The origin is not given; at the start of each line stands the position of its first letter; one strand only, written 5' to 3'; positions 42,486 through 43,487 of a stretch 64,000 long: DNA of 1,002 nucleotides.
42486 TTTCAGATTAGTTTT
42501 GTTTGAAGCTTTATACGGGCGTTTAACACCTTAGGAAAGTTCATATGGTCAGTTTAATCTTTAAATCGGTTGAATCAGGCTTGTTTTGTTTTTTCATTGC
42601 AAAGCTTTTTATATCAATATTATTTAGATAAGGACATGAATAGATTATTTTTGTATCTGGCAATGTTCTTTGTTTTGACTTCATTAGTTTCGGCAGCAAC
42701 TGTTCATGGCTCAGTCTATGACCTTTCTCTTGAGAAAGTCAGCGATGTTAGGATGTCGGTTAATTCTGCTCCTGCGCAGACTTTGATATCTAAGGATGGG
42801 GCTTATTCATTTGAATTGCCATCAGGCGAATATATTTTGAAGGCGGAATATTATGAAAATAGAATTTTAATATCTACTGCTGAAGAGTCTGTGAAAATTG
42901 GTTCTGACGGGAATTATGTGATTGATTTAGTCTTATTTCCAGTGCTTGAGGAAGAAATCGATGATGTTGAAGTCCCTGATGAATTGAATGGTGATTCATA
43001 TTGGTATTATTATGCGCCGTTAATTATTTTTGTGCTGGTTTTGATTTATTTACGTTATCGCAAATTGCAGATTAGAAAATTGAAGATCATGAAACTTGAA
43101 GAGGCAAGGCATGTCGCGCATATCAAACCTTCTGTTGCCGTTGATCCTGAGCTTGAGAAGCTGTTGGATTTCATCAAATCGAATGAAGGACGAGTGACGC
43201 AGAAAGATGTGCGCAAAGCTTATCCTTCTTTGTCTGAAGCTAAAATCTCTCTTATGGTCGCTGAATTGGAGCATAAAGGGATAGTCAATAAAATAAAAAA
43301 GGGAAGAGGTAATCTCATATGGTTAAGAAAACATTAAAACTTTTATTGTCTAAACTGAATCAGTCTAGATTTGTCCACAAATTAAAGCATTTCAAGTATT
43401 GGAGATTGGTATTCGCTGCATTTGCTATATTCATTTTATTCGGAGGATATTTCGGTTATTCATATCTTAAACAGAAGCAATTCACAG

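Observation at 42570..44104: Single-pass membrane regulator: extracytoplasmic beta-sandwich, TM, cytoplasmic winged helix, with overlapping membrane-anchored partner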

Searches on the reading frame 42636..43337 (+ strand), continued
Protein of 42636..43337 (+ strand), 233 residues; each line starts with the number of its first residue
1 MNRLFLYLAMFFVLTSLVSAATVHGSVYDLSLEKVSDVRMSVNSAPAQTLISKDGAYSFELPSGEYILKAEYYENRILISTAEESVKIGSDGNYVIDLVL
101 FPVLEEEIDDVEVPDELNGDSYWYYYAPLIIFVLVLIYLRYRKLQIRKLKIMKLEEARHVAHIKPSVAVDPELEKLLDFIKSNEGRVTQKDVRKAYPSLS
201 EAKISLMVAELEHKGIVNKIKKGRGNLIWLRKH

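Call 21: find_encoding_contigs(protein=P0002, flank=5000, max_places=2)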
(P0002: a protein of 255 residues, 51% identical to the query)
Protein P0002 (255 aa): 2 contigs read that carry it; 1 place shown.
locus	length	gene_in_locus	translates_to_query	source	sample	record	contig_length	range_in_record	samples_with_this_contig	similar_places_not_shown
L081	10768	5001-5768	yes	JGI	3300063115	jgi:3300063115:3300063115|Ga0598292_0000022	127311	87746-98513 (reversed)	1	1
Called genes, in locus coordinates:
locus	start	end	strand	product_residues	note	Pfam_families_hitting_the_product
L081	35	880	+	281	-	PF00149:Metallophos, PF12850:Metallophos_2 (weak)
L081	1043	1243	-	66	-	-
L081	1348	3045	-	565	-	PF03227:GILT, PF13462:Thioredoxin_4 (faint), PF13743:Thioredoxin_5 (faint), PF03227:GILT, PF01323:DSBA (weak)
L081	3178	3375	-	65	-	-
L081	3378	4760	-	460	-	-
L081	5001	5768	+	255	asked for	PF13620:CarboxypepD_reg (weak), PF24034:DUF7343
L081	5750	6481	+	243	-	-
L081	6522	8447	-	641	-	PF02824:TGS, PF07973:tRNA_SAD, PF00587:tRNA-synt_2b, PF03129:HGTP_anticodon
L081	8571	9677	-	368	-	-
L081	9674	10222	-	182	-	-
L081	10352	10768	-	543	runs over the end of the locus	PF00118:Cpn60_TCP1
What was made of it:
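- Checked: The same 19-nt overlap occurs in the closest relative, L081 (call 21).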

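Call 22: find_encoding_contigs(protein=P0005, flank=5000, max_places=2)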
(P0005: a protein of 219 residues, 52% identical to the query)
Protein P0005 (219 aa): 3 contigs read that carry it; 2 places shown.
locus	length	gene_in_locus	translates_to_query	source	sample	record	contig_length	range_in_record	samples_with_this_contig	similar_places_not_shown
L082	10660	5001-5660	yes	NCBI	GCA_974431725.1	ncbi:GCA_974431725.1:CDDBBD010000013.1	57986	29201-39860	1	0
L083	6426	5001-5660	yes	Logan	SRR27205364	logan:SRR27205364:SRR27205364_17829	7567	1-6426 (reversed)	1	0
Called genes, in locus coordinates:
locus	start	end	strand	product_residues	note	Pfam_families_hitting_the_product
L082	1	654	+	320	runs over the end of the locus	PF14716:HHH_8, PF10391:DNA_pol_lambd_f (weak), PF14520:HHH_5 (weak), PF14792:DNA_pol_B_palm (weak), PF14791:DNA_pol_B_thumb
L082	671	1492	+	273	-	PF00142:Fer4_NifH (faint), PF01656:CbiA, PF06564:CBP_BcsQ, PF10609:ParA, PF13614:AAA_31, PF13500:AAA_26 (weak)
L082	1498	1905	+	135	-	-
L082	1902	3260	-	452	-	PF01656:CbiA (faint), PF02881:SRP54_N, PF00448:SRP54, PF02978:SRP_SPB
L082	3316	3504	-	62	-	-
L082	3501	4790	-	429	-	-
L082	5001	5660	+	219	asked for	PF13620:CarboxypepD_reg (faint), PF24034:DUF7343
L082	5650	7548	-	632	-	PF02824:TGS, PF07973:tRNA_SAD, PF00587:tRNA-synt_2b, PF03129:HGTP_anticodon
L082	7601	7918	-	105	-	-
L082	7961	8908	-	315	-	-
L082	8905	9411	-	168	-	-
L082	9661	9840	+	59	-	-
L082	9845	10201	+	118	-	-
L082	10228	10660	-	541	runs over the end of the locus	PF00118:Cpn60_TCP1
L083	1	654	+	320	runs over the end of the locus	PF14716:HHH_8, PF10391:DNA_pol_lambd_f (weak), PF14520:HHH_5 (weak), PF14792:DNA_pol_B_palm (weak), PF14791:DNA_pol_B_thumb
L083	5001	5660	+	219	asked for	PF13620:CarboxypepD_reg (faint), PF24034:DUF7343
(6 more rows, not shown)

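Call 23: find_encoding_contigs(protein=P0004, flank=5000, max_places=2)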
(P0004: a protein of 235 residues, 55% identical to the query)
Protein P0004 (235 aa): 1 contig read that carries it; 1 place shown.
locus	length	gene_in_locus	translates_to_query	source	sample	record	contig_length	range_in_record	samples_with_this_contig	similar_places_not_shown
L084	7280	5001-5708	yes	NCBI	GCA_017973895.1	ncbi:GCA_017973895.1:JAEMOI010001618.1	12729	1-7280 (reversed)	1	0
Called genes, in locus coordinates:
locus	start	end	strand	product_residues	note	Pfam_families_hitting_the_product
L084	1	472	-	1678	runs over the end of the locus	-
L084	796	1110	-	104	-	-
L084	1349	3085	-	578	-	PF13462:Thioredoxin_4 (weak), PF03227:GILT, PF25011:VSR_TRX (faint), PF01323:DSBA (weak)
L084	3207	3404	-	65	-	-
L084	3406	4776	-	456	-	-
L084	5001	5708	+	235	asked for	PF13620:CarboxypepD_reg (weak), PF24034:DUF7343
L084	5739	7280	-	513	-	?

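Call 27: search_protein_families(library=pfam, proteins=[L003:4699-5118:+, L002:4372-5181:+], max_evalue=0.1)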
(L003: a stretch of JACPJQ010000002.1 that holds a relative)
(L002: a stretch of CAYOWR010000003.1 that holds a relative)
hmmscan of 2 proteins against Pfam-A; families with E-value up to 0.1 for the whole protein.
L003:4699-5118:+ (139 aa): 2 families
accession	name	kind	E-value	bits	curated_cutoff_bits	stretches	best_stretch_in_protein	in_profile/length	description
PF03479.20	PCC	-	4.5e-31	108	25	1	8-121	1-116/117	Plants and Prokaryotes Conserved (PCC) domain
PF13601.12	HTH_34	-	0.0087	16.6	27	1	48-98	4-56/80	Winged helix DNA-binding domain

L002:4372-5181:+ (269 aa): 1 family
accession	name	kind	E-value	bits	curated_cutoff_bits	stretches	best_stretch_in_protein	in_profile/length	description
PF00919.26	UPF0004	-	0.084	13.3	27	0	83-125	52-95/98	Uncharacterized protein family UPF0004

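Call 34: fold_search(model_id=the predicted structure, library=pdb)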
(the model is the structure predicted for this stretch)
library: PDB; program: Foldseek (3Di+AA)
matches with E <= 10: 1186; with E <= 0.001: 18
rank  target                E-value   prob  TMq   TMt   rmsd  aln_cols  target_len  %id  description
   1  6hif_Y                1.6e-05  1.00  0.30  0.78   2.0        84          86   17  Kuenenia stuttgartiensis hydrazine dehydrogenase complex (released 2019-04-17)
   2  3e8v                  9.6e-05  1.00  0.25  0.62   4.5        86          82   19  Crystal structure of a possible transglutaminase-family protein proteolytic fragment from Bacteroides fragilis (released 2008-09-02)
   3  2nsm                  1.2e-04  1.00  0.27  0.17   3.8        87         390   18  Crystal structure of the human carboxypeptidase N (Kininase I) catalytic domain (released 2007-04-24)
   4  2x5p                  1.5e-04  1.00  0.27  0.54   6.0        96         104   18  Crystal structure of the Streptococcus pyogenes fibronectin binding protein Fbab-B (released 2010-09-01)
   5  3mn8_D                1.8e-04  1.00  0.30  0.19   2.9        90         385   24  Structure of Drosophila melanogaster carboxypeptidase D isoform 1B short (released 2010-07-28)
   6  4yok                  2.2e-04  1.00  0.29  0.34   3.3        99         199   16  Crystal structure of a DUF3823 family protein (PARMER_04126) from Parabacteroides merdae ATCC 43184 at 1.80 A resolution (released 2015-03-25)
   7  3mn8_C                2.4e-04  1.00  0.30  0.19   2.9        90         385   24  Structure of Drosophila melanogaster carboxypeptidase D isoform 1B short (released 2010-07-28)
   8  6fb3_A                2.6e-04  1.00  0.31  0.04   1.7        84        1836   20  Teneurin 2 Partial Extracellular Domain (released 2018-03-28)
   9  3mn8_A                3.2e-04  1.00  0.30  0.19   2.9        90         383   24  Structure of Drosophila melanogaster carboxypeptidase D isoform 1B short (released 2010-07-28)
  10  3mn8_B                3.2e-04  1.00  0.30  0.19   2.9        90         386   24  Structure of Drosophila melanogaster carboxypeptidase D isoform 1B short (released 2010-07-28)
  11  8fia_A                3.4e-04  1.00  0.33  0.05   2.4        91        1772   16  The structure of fly Teneurin self assembly (released 2023-05-03)
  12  9k1u_B                3.6e-04  1.00  0.26  0.72   3.2        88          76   12  crystal structure of Rtks and Ppka complex (released 2025-10-22)
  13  6fwv_B                3.8e-04  1.00  0.31  0.15   3.1        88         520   16  The Bacillus anthracis TIE protein (released 2018-08-08)
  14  6fwv_A                3.8e-04  1.00  0.31  0.15   3.1        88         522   16  The Bacillus anthracis TIE protein (released 2018-08-08)
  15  9k1u_D                4.6e-04  1.00  0.26  0.69   3.9        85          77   15  crystal structure of Rtks and Ppka complex (released 2025-10-22)
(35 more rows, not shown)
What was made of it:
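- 42636..43337 (+): Gene 1 (233 aa, corrected start): a type-I single-pass membrane protein. Layout: signal peptide 42636-42695; transthyretin-like beta-sandwich about 42696-42944; acidic linker 42945-42995; TM helix about 42996-43058; K/R-rich juxtamembrane helix 43053-43100; DUF7343 wHTH about 43140-43334. Foldseek matches to transthyretin-like domains (call 34).
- On CarboxypepD_reg / transthyretin-like beta-sandwich (PF13620): Foldseek PDB hits: 6hif_Y at E=1.6e-5 (TMt 0.78), transthyretin-like domains of carboxypeptidases D, N and M, and 5aq0_A (call 34).
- The ectodomain resembles domains of surface-layer anchoring proteins such as SlaB (8qox_B, call 34).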

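Call 68: search_protein_families(library=pfam, proteins=[L007:2830-3735:-, L054:2908-3813:-, L070:2831-3796:-, L023:2719-3759:-, L029:3048-3683:-, L050:3176-3694:-, L005:2428-3027:-, L053:1799-3235:-], max_evalue=0.01)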
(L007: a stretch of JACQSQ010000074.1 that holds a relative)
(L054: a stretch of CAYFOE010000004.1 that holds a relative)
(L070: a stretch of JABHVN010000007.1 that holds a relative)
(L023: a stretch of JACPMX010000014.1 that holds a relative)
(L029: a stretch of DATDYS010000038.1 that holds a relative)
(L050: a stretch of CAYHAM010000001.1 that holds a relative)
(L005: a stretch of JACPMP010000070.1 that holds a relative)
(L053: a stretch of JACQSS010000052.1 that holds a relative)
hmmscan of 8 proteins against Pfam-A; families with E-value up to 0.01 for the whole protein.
L007:2830-3735:- (301 aa): 0 families

L054:2908-3813:- (301 aa): 1 family
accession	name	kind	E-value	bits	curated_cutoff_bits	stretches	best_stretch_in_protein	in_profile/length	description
PF13462.12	Thioredoxin_4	-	0.0091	16.6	23.2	0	95-173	34-117/165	Thioredoxin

L070:2831-3796:- (321 aa): 0 families

L023:2719-3759:- (346 aa): 0 families

L029:3048-3683:- (211 aa): 0 families

L050:3176-3694:- (172 aa): 0 families

L005:2428-3027:- (199 aa): 1 family
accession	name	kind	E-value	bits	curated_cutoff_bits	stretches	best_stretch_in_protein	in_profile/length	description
PF20033.5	DUF6438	-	1.6e-05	25.5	30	1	72-163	21-104/116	Domain of unknown function (DUF6438)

L053:1799-3235:- (478 aa): 0 families

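Call 74: find_encoding_contigs(protein=P0003, flank=4000, max_places=2)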
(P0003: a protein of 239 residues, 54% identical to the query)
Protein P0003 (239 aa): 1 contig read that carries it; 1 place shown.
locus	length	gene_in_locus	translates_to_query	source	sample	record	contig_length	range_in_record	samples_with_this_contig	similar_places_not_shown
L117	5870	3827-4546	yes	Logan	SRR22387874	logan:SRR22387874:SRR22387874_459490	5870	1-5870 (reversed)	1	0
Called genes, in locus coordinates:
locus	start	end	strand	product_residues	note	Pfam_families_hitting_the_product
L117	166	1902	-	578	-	PF13462:Thioredoxin_4 (weak), PF01323:DSBA (faint), PF03227:GILT, PF25011:VSR_TRX (faint)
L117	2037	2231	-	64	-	-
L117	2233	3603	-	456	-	-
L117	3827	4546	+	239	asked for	PF24034:DUF7343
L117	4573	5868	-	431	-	?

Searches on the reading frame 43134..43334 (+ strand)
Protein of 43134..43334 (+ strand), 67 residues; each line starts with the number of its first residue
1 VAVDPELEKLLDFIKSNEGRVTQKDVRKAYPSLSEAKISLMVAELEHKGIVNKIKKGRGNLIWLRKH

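Call 53: search_solved_structures(query=A4, max_evalue=10, show_alignments=3)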
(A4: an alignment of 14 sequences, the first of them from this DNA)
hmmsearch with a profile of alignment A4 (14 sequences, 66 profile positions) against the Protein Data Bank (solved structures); distinct sequences matched with E-value up to 10: 9.
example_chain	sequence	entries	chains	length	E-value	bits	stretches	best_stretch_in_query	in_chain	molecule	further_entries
1i1g_A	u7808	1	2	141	0.15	15.4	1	7-52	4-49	TRANSCRIPTIONAL REGULATOR LRPA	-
9vg2_A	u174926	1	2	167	0.25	14.7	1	15-57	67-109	MarR-family transcriptional regulator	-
8za5_A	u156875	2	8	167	0.26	14.7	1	15-57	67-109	MarR-family transcriptional regulator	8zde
3nqo_A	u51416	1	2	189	0.32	14.3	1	9-54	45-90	MarR-family transcriptional regulator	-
2cyy_A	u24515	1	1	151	0.62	13.4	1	9-54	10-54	Putative HTH-type transcriptional regulator PH1519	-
9e71_BU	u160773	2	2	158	0.75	13.2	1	38-58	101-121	Small ribosomal subunit protein eS19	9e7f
6cmv_A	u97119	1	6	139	0.9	12.9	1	6-55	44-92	Transcriptional regulator Lrs14-like protein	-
3u1d_A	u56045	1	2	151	0.99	12.8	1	7-54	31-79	uncharacterized protein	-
4bkg_A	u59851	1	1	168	1.5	12.2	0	17-35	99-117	SMALL UBIQUITIN-RELATED MODIFIER 2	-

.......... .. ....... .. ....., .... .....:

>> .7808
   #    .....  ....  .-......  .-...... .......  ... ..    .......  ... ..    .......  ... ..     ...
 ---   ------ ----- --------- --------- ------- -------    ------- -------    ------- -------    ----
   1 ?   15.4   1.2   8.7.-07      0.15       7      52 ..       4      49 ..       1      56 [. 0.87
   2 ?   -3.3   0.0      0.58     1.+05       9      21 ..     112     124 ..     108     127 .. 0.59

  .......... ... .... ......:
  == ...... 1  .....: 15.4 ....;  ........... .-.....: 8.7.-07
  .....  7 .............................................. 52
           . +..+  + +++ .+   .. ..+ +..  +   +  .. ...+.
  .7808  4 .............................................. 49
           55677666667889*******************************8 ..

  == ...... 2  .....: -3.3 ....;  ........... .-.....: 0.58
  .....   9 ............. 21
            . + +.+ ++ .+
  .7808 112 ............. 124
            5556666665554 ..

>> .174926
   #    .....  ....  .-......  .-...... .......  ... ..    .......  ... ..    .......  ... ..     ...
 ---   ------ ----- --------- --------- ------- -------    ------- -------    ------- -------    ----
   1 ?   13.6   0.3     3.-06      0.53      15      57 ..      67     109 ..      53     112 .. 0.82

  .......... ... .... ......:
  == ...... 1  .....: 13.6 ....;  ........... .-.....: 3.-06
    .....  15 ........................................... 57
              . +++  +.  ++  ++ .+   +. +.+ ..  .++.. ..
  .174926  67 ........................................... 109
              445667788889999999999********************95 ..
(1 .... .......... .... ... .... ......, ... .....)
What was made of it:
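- On MarR / TrmB soluble transcription factors: The protein has no MarR-type dimerisation helices, and PDB profile hits are weak (call 53).
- Profile matches of the wHTH to solved DNA-binding proteins are weak (best E=0.15, call 53).
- Tried and rejected: The isolated wHTH profile against PDB gave only weak hits (best E=0.15, call 53).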

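Call 54: search_protein_families(library=pfam, alignment_id=A4, max_evalue=1)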
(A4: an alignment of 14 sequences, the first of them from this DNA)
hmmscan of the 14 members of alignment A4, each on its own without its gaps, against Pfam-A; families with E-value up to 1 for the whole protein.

A. member 1, seq(67 aa): 6 families
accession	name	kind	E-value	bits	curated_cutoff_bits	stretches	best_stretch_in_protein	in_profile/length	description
PF24034.1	DUF7343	-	3.3e-14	52.9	27.6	1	8-64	6-61/62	Domain of unknown function (DUF7343)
PF03965.22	Penicillinase_R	-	0.028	15.2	22.6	1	10-59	8-59/115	Penicillinase repressor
PF09079.17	Cdc6_C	-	0.086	13.3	25.1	1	30-59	47-76/96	CDC6, C terminal winged helix domain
PF01638.23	HxlR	-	0.11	12.8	20.8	1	18-54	16-52/91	HxlR-like helix-turn-helix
PF22665.2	DUF6293_C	-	0.17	12.8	27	1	9-64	35-90/101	DUF6293 C-terminal winged helix domain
PF21360.3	PylC-like_N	-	0.18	12.4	27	1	9-55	11-59/96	PylC-like, N-terminal domain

B. families by the number of members that match (of 14 scanned): 39 families (the first 25 are shown)
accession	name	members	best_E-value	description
PF24034.1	DUF7343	14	1.8e-19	Domain of unknown function (DUF7343)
PF01047.28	MarR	13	6.6e-05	MarR family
PF13412.12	HTH_24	13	0.00016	Winged helix-turn-helix DNA-binding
PF03965.22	Penicillinase_R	13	0.0011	Penicillinase repressor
PF09079.17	Cdc6_C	13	0.023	CDC6, C terminal winged helix domain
PF01978.25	TrmB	12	4.5e-05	Sugar-specific transcriptional regulator TrmB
PF12802.13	MarR_2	12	0.0017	MarR family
PF17007.11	HTH_micro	10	0.0011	HTH-like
PF13545.12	HTH_Crp_2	10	0.0013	Crp-like helix-turn-helix domain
PF13601.12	HTH_34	9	0.002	Winged helix DNA-binding domain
PF22979.2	HTH_69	8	0.0078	Winged helix-turn-helix domain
PF18606.7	HTH_53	7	0.0068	Zap helix turn helix N-terminal domain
PF09012.17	FeoC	6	0.00025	FeoC like transcriptional regulator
PF22665.2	DUF6293_C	6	0.0019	DUF6293 C-terminal winged helix domain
PF13463.12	HTH_27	5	0.0031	Winged helix DNA-binding domain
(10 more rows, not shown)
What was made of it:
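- On Pfam DUF7343 (PF24034) winged helix: 14 of 14 family members match (call 54).
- On MarR / TrmB soluble transcription factors: There are sub-threshold matches in 12-13 of 14 members (best E=4.5e-5 to 6.6e-5, call 54).
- It also gives weaker hits to DNA-binding TF families: MarR 13 of 14 (best E=6.6e-5), TrmB 12 of 14 (best E=4.5e-5) and HTH_24 13 of 14 (call 54). Sub-threshold hits include the non-TF winged helices Cdc6_C and MCM_WH_arc (call 54). The best profile similarities are to MarR, TrmB and HTH_24 DNA-binding domains (call 54).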
